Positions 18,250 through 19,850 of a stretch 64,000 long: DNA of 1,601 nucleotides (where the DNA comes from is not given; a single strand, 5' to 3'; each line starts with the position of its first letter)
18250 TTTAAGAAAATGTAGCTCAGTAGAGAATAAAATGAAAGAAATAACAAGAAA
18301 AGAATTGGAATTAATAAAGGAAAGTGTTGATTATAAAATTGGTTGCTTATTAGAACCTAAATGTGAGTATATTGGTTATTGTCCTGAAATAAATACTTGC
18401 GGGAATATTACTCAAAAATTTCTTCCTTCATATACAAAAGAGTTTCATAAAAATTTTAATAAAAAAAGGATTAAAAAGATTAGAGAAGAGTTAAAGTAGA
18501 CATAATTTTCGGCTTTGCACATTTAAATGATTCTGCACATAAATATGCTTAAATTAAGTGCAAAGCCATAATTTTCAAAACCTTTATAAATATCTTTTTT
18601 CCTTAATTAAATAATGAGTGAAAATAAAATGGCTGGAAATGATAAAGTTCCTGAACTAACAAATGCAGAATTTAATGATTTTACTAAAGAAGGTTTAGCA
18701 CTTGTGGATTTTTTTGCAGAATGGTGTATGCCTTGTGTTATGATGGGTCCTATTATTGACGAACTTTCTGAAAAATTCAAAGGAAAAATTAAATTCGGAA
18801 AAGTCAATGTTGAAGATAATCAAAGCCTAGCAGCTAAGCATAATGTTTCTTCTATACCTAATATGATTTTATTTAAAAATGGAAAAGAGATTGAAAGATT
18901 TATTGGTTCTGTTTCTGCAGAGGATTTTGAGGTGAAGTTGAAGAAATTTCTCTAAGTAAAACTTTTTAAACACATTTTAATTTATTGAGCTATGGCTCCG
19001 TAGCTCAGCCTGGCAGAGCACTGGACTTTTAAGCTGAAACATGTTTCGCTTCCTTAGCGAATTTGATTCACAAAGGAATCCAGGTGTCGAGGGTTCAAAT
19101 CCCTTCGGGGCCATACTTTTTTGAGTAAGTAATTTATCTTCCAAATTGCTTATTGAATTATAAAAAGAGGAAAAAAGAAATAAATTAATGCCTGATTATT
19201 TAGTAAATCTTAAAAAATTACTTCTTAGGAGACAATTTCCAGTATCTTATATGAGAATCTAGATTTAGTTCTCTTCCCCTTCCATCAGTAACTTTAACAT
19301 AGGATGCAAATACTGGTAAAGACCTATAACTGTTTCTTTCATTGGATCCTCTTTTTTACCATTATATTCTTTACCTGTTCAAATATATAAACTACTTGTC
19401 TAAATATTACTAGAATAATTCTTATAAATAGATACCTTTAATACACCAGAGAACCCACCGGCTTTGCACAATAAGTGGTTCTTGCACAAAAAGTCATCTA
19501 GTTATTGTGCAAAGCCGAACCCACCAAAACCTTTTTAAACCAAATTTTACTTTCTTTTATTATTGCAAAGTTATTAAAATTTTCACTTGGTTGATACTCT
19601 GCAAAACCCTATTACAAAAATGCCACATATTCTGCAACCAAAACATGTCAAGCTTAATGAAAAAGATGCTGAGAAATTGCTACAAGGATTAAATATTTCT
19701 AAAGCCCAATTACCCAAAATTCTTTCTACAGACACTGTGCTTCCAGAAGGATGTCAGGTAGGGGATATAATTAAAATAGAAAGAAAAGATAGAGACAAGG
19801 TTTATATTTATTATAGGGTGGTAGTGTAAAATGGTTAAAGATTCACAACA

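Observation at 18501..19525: Two 57-bp inverted-repeat elements with 9-bp target-site-like duplications bracketing trx and tRNA-Lys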

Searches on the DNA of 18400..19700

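Call 9: search_rna_families(source=window, start=18400, end=19700, threshold=evalue, max_evalue=10)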
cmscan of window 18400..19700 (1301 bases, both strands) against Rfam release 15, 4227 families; matches with E-value up to 10: 9.
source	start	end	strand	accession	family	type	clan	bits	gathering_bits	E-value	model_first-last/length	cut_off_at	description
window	18994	19113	+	RF00005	tRNA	Gene; tRNA;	CL00001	55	29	8.8e-11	1-71/71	no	tRNA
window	19082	19216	-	RF02194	HPnc0260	Gene; antisense;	-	37.4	59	0.041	1-156/156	no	Bacterial antisense RNA HPnc0260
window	19048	19212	-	RF02590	Spy1186876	Gene; sRNA;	-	18.7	208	0.19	1-243/243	no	S. pyogenes small RNA 1186876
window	18489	18569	-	RF02410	snoR136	Gene; snRNA; snoRNA; HACA-box;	-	18.7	43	3.9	1-152/152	no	Small nucleolar RNA snoR136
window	18632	18699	+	RF00266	snoZ17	Gene; snRNA; snoRNA; CD-box;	CL00053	18.2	44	3.2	1-71/71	no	Small nucleolar RNA Z17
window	19458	19518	-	RF00862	mir-491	Gene; miRNA;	-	16.4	62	6.4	1-84/84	no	mir-491 microRNA precursor family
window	19457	19519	-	RF04209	MIR7533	Gene; miRNA;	-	15.6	230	3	1-249/249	no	MIR7533 microRNA precursor family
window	18747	18844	+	RF01932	bxd_4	Gene; lncRNA;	-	14.9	40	8.9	1-106/106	no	Bithoraxoid conserved region 4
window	19461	19524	-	RF03060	uup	Cis-reg;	-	14.8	36.8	9.9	1-48/48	no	uup RNA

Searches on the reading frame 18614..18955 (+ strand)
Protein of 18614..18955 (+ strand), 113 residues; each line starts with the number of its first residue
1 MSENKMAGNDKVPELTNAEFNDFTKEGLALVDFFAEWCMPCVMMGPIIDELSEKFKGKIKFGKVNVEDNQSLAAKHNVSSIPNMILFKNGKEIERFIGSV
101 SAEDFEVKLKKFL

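Call 21: search_protein_families(library=pfam, max_evalue=0.01, proteins=[window:18614-18955:+])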
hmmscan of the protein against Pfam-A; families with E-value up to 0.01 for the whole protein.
window:18614-18955:+ (113 aa): 7 families
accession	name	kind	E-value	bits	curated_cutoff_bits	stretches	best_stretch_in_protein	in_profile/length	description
PF00085.26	Thioredoxin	-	4.3e-26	91.4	23.5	1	12-110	2-102/103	Thioredoxin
PF13098.12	Thioredoxin_2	-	3.8e-06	27.6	27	1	29-106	8-101/104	Thioredoxin-like domain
PF13905.12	Thioredoxin_8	-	0.00011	22.9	27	0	30-60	5-37/94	Thioredoxin-like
PF04756.19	OST3_OST6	-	0.00061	19.7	27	1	38-92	46-107/294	OST3 / OST6 family, transporter family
PF07449.17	HyaE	-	0.0037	17.7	22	1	47-92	49-95/108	Hydrogenase-1 expression protein HyaE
PF14595.12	Thioredoxin_9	-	0.0055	17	25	1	24-96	39-114/129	Thioredoxin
PF00578.27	AhpC-TSA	-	0.0066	16.8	26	1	18-100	18-101/124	AhpC/TSA family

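Call 36: find_encoding_contigs(protein=window:18614-18955:+, flank=3000, max_places=10)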
Protein window:18614-18955:+ (113 aa): no gene with exactly this product is on record in the collection.
